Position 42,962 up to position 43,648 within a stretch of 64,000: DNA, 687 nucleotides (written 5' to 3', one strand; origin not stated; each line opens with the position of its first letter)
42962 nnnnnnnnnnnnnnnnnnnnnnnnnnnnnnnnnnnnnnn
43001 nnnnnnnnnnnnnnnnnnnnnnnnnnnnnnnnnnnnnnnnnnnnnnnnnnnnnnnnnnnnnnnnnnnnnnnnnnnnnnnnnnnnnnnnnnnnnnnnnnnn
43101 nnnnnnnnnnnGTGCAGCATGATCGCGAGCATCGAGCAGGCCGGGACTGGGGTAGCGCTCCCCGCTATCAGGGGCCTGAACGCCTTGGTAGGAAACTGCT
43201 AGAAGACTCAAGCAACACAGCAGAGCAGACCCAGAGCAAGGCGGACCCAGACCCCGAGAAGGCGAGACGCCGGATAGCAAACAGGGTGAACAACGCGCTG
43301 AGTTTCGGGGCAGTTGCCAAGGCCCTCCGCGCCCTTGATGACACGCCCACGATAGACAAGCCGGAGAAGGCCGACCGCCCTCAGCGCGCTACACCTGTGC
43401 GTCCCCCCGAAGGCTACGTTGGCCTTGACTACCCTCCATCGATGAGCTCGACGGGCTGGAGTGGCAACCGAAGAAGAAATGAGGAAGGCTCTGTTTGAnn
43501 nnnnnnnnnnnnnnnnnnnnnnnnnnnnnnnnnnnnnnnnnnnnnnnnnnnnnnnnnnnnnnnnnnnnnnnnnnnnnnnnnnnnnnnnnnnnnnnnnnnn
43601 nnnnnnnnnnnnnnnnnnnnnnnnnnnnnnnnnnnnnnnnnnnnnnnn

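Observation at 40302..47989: Identical VSP gene pair in head-to-head (divergent) orientation, start codons 3.24 kb apart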

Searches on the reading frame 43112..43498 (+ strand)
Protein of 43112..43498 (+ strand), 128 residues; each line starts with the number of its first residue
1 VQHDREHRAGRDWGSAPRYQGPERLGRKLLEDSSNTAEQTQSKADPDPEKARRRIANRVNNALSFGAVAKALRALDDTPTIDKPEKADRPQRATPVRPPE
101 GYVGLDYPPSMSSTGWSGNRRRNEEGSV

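Call 8: search_protein_families(library=pfam, proteins=[window:43112-43498:+], max_evalue=0.01)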
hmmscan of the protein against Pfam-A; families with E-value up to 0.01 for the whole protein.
window:43112-43498:+ (128 aa): 0 families
